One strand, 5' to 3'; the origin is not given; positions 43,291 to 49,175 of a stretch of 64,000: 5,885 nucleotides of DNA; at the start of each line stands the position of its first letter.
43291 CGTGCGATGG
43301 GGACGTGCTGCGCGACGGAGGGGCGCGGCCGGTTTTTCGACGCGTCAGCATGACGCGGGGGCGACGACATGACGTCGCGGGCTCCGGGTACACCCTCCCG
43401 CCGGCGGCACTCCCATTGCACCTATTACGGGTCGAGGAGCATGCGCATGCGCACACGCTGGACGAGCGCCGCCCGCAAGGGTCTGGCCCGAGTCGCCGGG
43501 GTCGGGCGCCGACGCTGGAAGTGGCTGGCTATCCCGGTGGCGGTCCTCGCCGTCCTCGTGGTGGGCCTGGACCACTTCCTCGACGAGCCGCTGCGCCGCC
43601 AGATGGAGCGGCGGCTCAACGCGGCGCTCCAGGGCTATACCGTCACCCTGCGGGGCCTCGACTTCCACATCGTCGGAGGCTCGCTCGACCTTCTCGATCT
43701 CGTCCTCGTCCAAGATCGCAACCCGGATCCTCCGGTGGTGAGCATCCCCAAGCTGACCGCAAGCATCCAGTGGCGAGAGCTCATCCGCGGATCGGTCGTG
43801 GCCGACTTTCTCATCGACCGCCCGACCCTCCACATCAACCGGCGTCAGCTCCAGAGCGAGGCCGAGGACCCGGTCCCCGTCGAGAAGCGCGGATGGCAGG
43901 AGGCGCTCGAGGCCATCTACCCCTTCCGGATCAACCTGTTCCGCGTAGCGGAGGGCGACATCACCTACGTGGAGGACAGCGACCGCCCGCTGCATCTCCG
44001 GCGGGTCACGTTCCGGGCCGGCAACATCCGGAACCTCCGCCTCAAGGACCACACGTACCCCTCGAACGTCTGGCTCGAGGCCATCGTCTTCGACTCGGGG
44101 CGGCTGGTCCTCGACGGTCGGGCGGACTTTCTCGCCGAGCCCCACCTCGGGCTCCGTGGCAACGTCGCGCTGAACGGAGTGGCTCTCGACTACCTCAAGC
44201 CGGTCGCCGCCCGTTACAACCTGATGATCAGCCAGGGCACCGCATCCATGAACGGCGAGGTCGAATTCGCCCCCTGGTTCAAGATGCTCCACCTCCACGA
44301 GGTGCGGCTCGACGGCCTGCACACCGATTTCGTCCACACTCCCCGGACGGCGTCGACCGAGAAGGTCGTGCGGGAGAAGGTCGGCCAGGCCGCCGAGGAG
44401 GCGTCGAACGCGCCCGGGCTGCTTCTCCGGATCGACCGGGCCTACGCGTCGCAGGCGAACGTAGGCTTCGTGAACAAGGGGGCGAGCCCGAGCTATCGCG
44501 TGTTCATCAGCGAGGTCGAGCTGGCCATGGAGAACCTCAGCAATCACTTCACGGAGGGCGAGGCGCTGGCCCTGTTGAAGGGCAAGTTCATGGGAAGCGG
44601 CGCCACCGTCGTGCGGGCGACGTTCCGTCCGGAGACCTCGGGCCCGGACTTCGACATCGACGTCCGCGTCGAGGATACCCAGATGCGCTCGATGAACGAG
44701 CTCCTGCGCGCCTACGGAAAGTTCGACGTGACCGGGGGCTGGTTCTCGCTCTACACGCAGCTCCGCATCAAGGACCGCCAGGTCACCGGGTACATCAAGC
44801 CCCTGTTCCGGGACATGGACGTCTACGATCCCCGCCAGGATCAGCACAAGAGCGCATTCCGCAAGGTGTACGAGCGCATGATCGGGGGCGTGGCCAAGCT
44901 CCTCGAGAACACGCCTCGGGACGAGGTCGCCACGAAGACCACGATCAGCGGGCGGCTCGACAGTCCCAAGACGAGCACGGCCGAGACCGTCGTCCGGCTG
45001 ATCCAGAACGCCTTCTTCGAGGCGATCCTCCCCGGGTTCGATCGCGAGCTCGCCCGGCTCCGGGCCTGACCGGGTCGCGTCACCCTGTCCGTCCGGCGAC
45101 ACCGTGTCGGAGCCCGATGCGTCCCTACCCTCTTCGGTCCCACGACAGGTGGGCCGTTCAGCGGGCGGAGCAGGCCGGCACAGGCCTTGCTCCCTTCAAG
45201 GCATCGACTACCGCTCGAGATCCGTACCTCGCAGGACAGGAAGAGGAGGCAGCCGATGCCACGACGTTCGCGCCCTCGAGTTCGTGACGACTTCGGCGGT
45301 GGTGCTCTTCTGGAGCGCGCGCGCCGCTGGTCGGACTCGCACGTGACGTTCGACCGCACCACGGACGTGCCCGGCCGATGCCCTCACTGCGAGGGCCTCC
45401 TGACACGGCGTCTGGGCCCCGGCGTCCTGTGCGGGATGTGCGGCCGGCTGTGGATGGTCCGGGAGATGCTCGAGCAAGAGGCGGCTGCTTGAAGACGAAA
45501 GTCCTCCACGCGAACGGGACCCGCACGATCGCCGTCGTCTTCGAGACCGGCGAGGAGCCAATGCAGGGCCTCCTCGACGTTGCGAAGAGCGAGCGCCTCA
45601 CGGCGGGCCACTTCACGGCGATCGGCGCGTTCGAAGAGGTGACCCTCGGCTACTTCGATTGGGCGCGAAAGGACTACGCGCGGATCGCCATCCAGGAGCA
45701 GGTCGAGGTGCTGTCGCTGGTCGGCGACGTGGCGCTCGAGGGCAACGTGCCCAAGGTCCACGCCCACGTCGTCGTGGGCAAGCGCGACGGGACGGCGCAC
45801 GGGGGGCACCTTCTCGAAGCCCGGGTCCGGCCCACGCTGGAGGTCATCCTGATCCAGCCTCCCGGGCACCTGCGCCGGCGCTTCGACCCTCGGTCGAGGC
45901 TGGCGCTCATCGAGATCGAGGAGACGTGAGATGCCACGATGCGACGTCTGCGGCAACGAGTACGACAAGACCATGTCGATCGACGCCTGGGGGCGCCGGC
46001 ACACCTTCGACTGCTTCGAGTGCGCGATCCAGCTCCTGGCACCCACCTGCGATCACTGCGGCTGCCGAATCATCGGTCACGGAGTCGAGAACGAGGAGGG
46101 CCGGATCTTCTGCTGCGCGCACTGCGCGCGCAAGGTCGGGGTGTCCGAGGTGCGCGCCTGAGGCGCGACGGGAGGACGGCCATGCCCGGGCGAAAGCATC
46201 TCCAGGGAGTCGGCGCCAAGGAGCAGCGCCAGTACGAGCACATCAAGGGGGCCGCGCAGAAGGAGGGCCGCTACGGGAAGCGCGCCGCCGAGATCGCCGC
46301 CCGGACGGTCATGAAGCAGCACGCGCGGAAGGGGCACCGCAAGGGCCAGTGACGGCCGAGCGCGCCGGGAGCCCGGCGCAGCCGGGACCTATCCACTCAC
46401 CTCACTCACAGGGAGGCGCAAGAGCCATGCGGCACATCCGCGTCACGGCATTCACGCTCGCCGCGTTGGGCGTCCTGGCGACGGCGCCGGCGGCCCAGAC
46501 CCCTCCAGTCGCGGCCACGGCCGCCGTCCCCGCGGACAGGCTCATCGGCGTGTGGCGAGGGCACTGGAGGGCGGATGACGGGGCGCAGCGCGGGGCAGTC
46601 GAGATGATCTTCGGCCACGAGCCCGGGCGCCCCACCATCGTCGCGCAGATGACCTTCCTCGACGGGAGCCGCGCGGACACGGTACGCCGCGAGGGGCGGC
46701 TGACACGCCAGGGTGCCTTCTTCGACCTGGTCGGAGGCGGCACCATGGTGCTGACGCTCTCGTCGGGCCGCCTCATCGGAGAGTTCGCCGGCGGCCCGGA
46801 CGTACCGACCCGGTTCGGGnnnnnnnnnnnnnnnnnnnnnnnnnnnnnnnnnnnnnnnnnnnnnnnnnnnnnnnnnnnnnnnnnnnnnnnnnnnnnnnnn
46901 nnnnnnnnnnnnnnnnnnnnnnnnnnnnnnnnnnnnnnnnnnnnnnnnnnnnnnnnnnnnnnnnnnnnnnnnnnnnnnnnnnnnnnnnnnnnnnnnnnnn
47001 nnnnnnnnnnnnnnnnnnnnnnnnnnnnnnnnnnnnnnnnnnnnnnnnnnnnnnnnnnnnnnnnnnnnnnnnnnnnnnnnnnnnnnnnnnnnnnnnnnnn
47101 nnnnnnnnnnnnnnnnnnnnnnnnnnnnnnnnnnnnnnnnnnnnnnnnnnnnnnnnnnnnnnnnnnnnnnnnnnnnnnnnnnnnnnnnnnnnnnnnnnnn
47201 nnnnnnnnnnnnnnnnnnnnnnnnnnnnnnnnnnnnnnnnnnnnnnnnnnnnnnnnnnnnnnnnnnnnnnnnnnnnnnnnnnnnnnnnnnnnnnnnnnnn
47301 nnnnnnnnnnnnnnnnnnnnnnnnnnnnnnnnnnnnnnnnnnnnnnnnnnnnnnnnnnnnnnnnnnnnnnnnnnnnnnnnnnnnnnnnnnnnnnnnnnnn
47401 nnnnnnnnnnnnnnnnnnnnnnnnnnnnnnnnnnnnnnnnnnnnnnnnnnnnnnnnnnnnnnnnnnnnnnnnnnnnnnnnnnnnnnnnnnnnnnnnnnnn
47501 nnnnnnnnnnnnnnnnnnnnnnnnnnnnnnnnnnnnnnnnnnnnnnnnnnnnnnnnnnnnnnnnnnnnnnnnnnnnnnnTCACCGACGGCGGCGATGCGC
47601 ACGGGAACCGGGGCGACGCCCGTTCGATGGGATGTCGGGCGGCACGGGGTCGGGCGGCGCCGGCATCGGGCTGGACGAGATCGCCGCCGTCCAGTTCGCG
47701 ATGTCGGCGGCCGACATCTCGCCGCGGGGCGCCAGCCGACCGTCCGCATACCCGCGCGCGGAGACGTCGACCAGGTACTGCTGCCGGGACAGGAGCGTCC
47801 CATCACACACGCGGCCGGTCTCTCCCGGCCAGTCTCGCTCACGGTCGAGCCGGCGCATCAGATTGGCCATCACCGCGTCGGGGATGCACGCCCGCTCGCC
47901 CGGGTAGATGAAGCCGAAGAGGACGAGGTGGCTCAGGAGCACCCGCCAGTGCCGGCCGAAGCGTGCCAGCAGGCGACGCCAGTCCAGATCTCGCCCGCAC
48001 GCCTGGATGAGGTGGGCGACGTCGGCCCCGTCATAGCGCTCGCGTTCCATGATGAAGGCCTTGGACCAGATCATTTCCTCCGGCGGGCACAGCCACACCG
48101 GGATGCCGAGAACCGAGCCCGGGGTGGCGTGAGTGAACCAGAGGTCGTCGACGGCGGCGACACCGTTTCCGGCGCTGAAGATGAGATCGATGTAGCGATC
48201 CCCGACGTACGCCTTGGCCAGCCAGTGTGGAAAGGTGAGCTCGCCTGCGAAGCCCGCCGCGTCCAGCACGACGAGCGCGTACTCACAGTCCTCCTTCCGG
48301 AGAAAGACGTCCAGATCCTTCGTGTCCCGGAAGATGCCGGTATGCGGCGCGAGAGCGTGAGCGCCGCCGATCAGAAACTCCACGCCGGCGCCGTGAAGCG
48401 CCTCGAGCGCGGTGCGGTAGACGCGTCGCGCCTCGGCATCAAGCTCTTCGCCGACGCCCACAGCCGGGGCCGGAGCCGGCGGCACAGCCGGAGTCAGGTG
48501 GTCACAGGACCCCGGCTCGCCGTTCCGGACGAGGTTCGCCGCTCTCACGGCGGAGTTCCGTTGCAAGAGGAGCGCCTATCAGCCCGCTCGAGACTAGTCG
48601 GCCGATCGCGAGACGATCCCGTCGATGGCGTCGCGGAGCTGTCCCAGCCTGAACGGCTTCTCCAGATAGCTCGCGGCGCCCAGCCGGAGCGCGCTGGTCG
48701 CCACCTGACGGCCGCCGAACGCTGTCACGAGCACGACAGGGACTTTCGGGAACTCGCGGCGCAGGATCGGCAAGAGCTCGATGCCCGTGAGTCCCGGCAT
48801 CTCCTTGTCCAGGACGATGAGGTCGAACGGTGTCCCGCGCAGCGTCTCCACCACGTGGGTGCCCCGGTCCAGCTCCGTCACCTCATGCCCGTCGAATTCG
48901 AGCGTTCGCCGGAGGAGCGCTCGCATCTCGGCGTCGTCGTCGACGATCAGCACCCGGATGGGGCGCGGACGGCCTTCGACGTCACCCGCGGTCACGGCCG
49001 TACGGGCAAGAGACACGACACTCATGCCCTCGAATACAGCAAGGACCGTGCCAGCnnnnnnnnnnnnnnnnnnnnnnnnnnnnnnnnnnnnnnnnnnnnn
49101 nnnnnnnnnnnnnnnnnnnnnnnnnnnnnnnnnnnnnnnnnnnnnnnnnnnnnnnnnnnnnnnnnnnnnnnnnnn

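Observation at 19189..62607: Apparent sigma-54-driven general-stress/osmoprotection regulon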

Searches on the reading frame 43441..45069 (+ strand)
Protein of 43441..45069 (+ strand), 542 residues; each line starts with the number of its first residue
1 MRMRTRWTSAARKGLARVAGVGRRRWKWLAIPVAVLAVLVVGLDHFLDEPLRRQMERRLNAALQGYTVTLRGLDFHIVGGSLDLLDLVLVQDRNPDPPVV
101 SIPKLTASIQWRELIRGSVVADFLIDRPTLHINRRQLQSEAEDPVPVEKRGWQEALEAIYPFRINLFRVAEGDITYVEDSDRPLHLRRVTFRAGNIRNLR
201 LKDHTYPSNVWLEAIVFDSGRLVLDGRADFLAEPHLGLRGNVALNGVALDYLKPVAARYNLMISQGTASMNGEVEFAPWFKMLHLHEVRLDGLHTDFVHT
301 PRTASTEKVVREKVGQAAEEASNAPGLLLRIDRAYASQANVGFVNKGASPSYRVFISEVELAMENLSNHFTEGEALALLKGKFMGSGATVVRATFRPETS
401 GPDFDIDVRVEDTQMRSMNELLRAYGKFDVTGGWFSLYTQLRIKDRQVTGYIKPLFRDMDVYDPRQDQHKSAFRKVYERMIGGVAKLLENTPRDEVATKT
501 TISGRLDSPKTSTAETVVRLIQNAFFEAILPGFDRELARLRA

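Call 10: search_protein_families(library=pfam, proteins=[window:43441-45069:+], max_evalue=0.01)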
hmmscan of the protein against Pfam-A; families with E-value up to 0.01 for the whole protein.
window:43441-45069:+ (542 aa): 1 family
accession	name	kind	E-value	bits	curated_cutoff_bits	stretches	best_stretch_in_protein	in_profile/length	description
PF05359.17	DUF748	-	1.6e-29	103.1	50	2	23-277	12-257/1037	Domain of Unknown Function (DUF748)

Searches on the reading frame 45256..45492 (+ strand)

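Call 35: search_protein_families(library=pfam, proteins=[window:45256-45492:+], max_evalue=0.1)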
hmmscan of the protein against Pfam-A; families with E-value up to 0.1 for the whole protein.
window:45256-45492:+ (78 aa): 3 families
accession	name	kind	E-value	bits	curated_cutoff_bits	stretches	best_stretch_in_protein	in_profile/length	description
PF19335.5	HMBD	-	0.0081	16.5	23.6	1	35-46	11-22/28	Heavy metal binding domain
PF00130.28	C1_1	-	0.018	15.3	26.5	1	34-64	6-36/53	Phorbol esters/diacylglycerol binding domain (C1 domain)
PF22289.1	DmmA-like_C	-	0.095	13.1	27.4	0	42-70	4-32/44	Dimethylamine monooxygenase subunit DmmA-like, C-terminal domain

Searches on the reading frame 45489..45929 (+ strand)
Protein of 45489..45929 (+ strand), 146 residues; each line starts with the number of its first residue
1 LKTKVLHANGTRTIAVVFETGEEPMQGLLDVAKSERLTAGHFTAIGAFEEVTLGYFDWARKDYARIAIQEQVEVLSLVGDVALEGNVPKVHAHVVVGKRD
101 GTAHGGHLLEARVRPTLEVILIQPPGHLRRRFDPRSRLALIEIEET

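Call 10: search_protein_families(library=pfam, proteins=[window:45489-45929:+], max_evalue=0.01)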
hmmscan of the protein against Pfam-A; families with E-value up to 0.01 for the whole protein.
window:45489-45929:+ (146 aa): 1 family
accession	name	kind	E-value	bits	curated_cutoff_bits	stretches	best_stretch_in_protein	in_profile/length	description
PF03479.20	PCC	-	7.8e-28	97.6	25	1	12-122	1-113/117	Plants and Prokaryotes Conserved (PCC) domain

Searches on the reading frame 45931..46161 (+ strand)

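Call 10: search_protein_families(library=pfam, proteins=[window:45931-46161:+], max_evalue=0.01)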
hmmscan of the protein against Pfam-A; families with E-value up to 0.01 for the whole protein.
window:45931-46161:+ (76 aa): 0 families

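Call 35: search_protein_families(library=pfam, proteins=[window:45931-46161:+], max_evalue=0.1)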
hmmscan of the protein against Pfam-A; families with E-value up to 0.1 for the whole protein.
window:45931-46161:+ (76 aa): 1 family
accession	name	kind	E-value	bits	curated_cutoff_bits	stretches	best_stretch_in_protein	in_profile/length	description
PF22926.2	C1-like_CT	-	0.096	13.1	25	1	38-65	12-42/43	C1 domain-like, C-terminal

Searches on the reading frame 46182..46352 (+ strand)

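Call 10: search_protein_families(library=pfam, proteins=[window:46182-46352:+], max_evalue=0.01)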
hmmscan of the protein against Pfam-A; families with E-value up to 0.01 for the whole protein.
window:46182-46352:+ (56 aa): 0 families

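Call 50: search_protein_families(library=ncbifam, proteins=[window:46182-46352:+], max_evalue=0.01)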
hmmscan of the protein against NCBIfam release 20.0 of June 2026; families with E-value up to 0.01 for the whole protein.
window:46182-46352:+ (56 aa): 0 families

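Call 72: search_protein_families(library=pfam, proteins=[window:46182-46352:+], max_evalue=1)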
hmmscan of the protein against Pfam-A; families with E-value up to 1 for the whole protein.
window:46182-46352:+ (56 aa): 1 family
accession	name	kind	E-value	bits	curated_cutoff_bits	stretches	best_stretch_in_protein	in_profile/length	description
PF20104.4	DUF6494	-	0.13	13.1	24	1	4-41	11-47/68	Family of unknown function (DUF6494)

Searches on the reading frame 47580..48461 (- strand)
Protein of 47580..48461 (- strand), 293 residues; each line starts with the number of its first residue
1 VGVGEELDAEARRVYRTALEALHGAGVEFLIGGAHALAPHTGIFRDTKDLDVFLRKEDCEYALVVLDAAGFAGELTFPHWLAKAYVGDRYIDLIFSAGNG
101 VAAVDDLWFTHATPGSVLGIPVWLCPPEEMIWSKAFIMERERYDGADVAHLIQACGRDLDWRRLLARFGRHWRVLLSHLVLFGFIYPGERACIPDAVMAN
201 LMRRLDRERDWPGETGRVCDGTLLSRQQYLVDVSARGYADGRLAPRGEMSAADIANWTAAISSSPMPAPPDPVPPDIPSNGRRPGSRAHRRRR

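Call 11: search_protein_families(library=pfam, proteins=[window:47580-48461:-], max_evalue=0.01)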
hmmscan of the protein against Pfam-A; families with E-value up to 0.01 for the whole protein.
window:47580-48461:- (293 aa): 1 family
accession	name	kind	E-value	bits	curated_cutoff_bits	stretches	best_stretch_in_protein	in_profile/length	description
PF14907.12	NTP_transf_5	-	3.6e-06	27.2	31.2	1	44-168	91-228/249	Uncharacterised nucleotidyltransferase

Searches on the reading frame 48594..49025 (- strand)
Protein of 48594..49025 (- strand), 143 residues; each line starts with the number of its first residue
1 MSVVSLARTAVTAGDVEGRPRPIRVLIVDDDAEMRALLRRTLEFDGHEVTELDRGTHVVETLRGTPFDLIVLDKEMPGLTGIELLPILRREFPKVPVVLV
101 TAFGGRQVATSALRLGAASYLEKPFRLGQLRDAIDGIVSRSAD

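Call 11: search_protein_families(library=pfam, proteins=[window:48594-49025:-], max_evalue=0.01)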
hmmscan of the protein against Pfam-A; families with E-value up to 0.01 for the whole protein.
window:48594-49025:- (143 aa): 2 families
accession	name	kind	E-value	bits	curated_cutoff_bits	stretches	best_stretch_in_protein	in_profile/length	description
PF00072.30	Response_reg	-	5.4e-28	97.8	30.2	1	25-134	1-110/111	Response regulator receiver domain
PF06490.17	FleQ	-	1.3e-05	25.9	22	1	24-134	1-103/108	Flagellar regulatory protein FleQ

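Call 50: search_protein_families(library=ncbifam, proteins=[window:48594-49016:-], max_evalue=0.01)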
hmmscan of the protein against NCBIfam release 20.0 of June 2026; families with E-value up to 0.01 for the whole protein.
window:48594-49016:- (140 aa): 103 families (the best 25 are shown)
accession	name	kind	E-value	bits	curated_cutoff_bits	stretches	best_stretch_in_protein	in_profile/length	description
NF006900.1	PRK09390.1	equivalog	1e-19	70.9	255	1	21-136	6-121/203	response regulator FixJ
NF046022.1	RespRegCpdRBruc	equivalog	4.2e-19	68.7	180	1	20-135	2-117/120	cell cycle two-component system response regulator CpdR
TIGR01818.1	ntrC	equivalog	5.8e-19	68.2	558.6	1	22-126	1-105/463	nitrogen regulation protein NR(I)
NF008469.0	PRK11361.1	equivalog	6.1e-19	68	714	1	21-129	6-114/461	acetoacetate metabolism transcriptional regulator AtoC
NF007005.1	PRK09468.1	equivalog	6.4e-19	68.3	331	1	21-138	5-122/237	osmolarity response regulator transcription factor OmpR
NF051870.1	NAssimRespRegNtrX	equivalog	9.2e-18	64.4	600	1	22-127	4-111/452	nitrogen assimilation response regulator NtrX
NF008176.1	PRK10923.1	equivalog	1e-17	63.9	620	1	22-130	6-114/469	nitrogen regulation protein NR(I)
NF045944.1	ResRegRpaBCyano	equivalog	2.3e-17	63.1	330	1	23-138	1-115/229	response regulator transcription factor RpaB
NF041367.1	CheY_Halo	equivalog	3.5e-17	62.8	200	1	22-135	1-114/114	chemotaxis protein CheY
NF041946.1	LuxO_transreg_Vib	equivalog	5.8e-17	61.6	800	1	25-135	2-112/463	quorum-sensing sigma-54 dependent transcriptional regulator LuxO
NF008199.0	PRK10955.1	equivalog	1.5e-16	61.1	341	1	21-138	3-118/232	envelope stress response regulator transcription factor CpxR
NF045505.1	RR_RssB_Pseudo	equivalog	1.9e-16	60.1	700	1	20-122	6-108/394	two-component system response regulator RssB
NF012023.0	PRK15479.1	equivalog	2.2e-16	60.1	337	1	20-139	1-120/224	transcriptional regulator TctD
TIGR02154.1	PhoB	equivalog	2.4e-16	59.7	296.2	1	21-138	4-123/226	phosphate regulon transcriptional regulator PhoB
NF053854.1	RespRegPhoBBctds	equivalog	5e-16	58.7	270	1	22-138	1-118/225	two-component system response regulator PhoB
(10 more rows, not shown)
